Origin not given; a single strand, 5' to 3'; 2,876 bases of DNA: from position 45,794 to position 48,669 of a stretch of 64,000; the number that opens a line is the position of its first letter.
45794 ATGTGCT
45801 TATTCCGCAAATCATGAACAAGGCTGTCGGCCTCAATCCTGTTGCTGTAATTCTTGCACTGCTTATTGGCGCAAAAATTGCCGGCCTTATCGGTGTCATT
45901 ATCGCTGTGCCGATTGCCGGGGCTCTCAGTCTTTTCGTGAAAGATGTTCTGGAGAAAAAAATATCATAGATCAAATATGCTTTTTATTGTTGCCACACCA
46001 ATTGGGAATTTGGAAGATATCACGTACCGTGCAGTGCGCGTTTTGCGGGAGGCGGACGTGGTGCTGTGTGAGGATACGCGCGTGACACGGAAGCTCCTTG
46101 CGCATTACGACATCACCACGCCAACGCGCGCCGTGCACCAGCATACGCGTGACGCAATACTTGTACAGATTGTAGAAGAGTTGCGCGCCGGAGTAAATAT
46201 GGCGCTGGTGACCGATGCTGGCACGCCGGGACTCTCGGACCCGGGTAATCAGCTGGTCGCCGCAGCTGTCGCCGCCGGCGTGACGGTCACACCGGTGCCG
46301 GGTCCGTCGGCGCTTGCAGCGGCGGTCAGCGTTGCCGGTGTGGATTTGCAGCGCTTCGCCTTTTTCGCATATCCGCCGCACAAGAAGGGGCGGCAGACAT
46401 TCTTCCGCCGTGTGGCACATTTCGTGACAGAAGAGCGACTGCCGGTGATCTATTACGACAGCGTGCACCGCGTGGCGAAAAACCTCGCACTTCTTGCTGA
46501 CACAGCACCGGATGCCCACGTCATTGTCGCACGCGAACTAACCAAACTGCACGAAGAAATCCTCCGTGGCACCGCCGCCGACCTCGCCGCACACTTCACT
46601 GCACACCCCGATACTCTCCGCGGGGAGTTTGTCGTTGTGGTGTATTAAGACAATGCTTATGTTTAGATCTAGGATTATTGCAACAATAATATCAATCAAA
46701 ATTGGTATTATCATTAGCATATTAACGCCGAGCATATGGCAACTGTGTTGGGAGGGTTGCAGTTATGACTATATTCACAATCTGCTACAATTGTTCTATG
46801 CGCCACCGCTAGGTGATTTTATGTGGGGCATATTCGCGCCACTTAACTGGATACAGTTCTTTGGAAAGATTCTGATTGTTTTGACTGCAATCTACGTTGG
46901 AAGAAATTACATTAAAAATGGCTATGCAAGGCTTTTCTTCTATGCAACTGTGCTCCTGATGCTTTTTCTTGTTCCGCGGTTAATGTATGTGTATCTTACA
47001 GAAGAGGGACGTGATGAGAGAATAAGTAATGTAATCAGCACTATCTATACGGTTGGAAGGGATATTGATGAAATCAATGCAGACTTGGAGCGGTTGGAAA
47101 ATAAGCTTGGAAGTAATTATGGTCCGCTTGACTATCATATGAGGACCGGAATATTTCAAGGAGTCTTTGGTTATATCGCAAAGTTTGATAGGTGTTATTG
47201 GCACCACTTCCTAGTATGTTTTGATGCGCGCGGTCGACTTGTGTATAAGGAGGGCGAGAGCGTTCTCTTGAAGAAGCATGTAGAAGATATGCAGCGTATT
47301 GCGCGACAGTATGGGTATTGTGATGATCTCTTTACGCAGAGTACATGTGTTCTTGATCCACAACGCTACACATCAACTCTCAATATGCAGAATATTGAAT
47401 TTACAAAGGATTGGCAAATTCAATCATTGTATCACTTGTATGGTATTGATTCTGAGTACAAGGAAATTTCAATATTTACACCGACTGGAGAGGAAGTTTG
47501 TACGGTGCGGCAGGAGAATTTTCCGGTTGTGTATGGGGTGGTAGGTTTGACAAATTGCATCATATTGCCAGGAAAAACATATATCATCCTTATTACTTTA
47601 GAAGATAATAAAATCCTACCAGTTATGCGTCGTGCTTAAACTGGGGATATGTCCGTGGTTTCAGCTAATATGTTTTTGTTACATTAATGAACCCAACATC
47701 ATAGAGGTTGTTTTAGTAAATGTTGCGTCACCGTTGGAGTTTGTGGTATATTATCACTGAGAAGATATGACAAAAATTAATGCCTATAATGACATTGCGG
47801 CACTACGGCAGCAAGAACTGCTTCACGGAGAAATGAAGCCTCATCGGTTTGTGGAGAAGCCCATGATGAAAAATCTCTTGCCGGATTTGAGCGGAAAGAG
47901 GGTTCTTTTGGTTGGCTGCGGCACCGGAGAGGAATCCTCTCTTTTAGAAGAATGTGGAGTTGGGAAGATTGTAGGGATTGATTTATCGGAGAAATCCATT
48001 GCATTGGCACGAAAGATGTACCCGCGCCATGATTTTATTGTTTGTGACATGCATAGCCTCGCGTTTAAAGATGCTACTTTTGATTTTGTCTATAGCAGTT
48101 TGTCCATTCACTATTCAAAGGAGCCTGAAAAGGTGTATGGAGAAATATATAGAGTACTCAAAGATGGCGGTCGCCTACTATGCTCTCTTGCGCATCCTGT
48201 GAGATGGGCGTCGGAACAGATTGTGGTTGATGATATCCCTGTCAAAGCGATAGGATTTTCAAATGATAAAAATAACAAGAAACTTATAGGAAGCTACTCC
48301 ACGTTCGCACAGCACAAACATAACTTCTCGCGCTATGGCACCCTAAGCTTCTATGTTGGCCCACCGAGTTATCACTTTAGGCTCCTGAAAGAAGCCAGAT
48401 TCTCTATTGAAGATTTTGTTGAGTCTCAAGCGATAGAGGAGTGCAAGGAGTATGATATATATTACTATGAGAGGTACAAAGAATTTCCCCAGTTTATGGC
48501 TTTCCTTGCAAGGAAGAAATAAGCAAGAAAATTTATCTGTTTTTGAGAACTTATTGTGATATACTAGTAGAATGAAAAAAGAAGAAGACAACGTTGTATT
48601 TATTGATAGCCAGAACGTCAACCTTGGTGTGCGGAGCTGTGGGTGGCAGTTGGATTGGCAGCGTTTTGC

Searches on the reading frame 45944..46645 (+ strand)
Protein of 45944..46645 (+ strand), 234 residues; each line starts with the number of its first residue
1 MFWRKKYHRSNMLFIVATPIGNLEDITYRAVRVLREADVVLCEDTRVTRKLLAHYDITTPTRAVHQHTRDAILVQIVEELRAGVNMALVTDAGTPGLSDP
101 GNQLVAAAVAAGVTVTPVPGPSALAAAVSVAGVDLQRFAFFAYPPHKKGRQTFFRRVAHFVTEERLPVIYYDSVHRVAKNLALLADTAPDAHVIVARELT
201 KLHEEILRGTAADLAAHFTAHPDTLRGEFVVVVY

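Call 116: search_protein_families(library=pfam, proteins=[window:45944-46645:+], max_evalue=0.001)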
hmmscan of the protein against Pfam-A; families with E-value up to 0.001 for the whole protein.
window:45944-46645:+ (234 aa): 2 families
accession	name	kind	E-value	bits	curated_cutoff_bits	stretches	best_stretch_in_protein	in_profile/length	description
PF00590.25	TP_methylase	-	4.1e-36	125.4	27.8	1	12-215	1-212/212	Tetrapyrrole (Corrin/Porphyrin) Methylases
PF08808.17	RES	-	0.001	19.6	23.2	0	131-196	80-147/157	RES domain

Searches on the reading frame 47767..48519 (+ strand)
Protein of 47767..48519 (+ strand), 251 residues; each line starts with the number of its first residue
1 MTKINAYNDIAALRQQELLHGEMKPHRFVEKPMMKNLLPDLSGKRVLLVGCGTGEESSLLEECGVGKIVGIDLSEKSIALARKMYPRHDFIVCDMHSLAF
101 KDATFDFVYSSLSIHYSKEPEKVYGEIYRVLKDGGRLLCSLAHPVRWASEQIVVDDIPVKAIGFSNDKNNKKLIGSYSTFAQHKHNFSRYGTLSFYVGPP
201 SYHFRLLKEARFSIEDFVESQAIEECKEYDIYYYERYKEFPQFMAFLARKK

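Call 116: search_protein_families(library=pfam, proteins=[window:47767-48519:+], max_evalue=0.001)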
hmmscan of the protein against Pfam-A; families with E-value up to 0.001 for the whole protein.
window:47767-48519:+ (251 aa): 9 families
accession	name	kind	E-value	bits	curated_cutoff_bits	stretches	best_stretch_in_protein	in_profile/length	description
PF08241.18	Methyltransf_11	-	5.8e-25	88.2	21.2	1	48-139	2-95/95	Methyltransferase domain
PF13649.12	Methyltransf_25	-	5.3e-21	75.6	27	1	46-135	1-97/97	Methyltransferase domain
PF13847.12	Methyltransf_31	-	4.4e-20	72.3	27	1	42-143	3-113/145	Methyltransferase domain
PF13489.12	Methyltransf_23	-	2.5e-14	53.8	27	1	34-142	14-119/164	Methyltransferase domain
PF08242.18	Methyltransf_12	-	1.3e-12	48.7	30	1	49-137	3-98/98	Methyltransferase domain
PF01209.24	Ubie_methyltran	-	4.1e-11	43.1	20.1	1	24-139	30-151/233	ubiE/COQ5 methyltransferase family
PF07021.18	MetW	-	6.9e-07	29.5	21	1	42-132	13-103/193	Methionine biosynthesis protein MetW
PF05148.21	Methyltransf_8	-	4.8e-05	23.8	27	1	63-166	81-180/219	Hypothetical methyltransferase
PF03291.22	mRNA_G-N7_MeTrfase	-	0.00044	19.9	26.6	0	45-101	64-118/315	mRNA (guanine-N(7))-methyltransferase domain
